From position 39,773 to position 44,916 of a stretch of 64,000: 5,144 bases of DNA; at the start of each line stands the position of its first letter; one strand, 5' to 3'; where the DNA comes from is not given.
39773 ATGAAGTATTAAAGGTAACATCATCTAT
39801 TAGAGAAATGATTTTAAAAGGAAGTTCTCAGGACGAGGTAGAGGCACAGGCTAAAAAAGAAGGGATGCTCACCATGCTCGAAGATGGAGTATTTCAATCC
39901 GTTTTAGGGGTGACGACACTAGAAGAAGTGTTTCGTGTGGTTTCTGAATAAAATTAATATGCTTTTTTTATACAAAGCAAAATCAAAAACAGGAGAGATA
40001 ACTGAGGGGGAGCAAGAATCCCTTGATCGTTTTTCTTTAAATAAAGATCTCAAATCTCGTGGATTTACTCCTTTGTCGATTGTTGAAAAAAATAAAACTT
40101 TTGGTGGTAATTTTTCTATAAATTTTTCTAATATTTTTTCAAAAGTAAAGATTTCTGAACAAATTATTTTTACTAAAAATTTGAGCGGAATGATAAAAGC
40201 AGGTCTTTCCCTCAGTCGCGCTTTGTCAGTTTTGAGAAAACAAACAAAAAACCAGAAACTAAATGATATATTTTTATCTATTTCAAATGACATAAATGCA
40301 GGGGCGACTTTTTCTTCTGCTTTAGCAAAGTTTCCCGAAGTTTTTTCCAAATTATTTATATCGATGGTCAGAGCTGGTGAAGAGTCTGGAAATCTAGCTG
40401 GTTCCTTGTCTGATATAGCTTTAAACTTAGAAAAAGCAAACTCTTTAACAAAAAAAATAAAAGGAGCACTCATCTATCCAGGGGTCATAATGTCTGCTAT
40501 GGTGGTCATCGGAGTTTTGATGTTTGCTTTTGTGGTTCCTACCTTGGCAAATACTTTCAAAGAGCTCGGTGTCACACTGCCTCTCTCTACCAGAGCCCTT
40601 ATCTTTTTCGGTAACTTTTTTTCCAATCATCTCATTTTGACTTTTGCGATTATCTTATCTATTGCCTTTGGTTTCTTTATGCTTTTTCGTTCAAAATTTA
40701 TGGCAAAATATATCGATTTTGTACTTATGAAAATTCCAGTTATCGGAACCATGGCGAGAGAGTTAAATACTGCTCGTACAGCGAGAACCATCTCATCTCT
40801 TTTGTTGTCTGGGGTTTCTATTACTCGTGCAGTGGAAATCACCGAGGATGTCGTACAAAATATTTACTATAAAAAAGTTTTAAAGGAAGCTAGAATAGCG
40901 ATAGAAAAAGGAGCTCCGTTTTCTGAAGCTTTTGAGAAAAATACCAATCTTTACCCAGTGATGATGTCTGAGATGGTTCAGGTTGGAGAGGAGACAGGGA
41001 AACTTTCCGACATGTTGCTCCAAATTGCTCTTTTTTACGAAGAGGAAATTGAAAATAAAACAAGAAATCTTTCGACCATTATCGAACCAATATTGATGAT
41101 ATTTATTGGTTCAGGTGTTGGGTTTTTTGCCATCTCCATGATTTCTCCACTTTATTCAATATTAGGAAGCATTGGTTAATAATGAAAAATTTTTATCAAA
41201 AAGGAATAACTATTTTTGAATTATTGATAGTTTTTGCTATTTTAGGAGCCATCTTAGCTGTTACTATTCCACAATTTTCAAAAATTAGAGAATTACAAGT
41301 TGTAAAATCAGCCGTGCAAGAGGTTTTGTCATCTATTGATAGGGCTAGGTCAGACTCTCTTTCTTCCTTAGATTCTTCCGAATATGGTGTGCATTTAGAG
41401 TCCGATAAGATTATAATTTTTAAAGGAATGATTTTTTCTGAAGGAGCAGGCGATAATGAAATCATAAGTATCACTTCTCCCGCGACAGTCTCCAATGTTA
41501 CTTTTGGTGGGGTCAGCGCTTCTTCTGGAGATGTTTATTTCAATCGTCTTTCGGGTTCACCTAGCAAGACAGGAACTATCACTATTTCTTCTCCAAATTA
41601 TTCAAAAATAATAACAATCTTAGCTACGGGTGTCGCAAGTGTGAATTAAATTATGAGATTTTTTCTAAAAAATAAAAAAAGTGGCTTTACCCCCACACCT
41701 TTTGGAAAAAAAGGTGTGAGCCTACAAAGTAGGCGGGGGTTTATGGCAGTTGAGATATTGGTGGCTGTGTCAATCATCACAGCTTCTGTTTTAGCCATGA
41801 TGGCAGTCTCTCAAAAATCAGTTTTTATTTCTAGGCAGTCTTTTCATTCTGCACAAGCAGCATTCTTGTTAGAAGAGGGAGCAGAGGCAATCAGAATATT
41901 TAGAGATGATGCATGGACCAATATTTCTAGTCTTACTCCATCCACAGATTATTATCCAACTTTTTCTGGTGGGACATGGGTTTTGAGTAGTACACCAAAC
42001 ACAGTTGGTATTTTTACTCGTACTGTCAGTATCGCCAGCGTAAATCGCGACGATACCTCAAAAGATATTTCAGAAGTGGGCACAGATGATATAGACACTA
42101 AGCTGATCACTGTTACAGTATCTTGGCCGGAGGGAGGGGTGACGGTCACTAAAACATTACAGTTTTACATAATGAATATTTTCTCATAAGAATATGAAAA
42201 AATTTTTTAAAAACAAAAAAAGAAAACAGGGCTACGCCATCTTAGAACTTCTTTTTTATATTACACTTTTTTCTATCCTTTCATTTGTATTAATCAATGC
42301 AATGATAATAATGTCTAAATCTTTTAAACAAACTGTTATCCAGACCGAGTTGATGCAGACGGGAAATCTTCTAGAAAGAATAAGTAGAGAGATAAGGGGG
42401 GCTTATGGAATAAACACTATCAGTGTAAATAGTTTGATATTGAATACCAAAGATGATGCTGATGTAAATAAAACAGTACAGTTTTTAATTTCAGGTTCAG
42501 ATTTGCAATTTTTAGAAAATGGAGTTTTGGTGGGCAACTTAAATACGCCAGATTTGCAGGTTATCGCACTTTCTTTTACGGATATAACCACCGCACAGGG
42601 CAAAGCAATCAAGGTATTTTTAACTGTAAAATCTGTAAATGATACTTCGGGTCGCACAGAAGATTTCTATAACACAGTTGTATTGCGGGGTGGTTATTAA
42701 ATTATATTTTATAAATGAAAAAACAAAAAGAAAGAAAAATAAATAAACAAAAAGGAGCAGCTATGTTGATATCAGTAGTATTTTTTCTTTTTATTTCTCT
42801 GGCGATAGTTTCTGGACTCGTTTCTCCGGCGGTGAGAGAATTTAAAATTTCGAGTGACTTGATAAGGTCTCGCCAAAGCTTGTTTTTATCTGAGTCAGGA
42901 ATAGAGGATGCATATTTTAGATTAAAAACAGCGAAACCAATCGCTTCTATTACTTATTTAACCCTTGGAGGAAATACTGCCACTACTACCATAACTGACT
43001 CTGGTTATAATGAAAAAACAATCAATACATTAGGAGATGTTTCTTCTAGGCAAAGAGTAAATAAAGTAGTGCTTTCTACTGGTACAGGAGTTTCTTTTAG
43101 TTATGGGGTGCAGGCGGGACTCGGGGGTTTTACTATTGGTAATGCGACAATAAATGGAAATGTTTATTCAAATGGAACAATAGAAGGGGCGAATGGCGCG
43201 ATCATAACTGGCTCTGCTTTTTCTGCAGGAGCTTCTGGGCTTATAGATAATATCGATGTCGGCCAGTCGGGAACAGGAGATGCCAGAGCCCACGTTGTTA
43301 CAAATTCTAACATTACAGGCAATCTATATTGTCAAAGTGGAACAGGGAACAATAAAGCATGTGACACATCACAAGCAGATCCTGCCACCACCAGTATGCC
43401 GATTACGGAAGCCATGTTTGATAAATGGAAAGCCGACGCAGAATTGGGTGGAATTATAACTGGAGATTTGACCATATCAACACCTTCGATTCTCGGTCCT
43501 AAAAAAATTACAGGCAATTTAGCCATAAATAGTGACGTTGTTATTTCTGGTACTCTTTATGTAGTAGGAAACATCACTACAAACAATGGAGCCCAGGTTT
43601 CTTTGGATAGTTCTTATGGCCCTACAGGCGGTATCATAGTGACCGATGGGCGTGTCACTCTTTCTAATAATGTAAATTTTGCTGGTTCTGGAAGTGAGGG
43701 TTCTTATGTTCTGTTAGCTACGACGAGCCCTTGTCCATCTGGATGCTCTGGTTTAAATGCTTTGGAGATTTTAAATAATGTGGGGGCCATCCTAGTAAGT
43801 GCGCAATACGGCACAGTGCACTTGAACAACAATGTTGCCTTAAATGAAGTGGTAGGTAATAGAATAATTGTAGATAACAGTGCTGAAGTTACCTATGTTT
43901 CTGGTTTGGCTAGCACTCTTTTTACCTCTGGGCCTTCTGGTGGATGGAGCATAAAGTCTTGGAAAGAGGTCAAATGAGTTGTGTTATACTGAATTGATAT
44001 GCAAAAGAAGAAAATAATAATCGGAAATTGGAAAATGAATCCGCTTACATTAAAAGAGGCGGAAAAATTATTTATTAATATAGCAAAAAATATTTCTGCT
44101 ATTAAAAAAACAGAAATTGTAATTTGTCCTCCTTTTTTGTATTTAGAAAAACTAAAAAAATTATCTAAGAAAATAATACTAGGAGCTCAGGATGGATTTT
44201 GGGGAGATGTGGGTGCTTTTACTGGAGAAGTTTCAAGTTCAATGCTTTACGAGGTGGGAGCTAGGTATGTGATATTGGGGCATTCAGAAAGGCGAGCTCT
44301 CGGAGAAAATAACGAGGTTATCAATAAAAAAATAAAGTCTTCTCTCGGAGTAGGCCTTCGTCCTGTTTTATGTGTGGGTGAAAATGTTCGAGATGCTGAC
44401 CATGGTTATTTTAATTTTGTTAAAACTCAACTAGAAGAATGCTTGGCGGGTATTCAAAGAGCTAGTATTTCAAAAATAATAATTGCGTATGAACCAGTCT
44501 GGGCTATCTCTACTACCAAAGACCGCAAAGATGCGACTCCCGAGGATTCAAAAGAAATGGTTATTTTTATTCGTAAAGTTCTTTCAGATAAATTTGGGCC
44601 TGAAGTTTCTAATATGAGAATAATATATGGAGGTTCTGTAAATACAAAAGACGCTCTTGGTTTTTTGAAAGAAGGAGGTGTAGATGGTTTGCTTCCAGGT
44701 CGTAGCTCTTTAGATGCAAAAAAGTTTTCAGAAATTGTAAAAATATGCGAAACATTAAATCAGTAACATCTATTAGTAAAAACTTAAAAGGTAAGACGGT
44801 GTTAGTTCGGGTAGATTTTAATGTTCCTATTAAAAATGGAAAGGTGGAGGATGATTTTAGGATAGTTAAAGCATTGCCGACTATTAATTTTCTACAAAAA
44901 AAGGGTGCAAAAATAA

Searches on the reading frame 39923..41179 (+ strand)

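Call 52: search_protein_families(library=pfam, proteins=[window:39923-41179:+], max_evalue=0.0001)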
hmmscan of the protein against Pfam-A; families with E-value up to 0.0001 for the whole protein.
window:39923-41179:+ (418 aa): 1 family
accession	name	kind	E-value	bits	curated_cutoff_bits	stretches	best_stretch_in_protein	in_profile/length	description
PF00482.28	T2SSF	-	3.1e-55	185.9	25.2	2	83-206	1-125/125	Type II secretion system (T2SS), protein F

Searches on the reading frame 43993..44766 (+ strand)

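Call 52: search_protein_families(library=pfam, proteins=[window:43993-44766:+], max_evalue=0.0001)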
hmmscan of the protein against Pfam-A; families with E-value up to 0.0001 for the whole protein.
window:43993-44766:+ (257 aa): 1 family
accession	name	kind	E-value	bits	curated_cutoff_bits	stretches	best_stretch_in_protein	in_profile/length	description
PF00121.24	TIM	-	1.6e-73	247.7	20.1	1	7-251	1-244/245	Triosephosphate isomerase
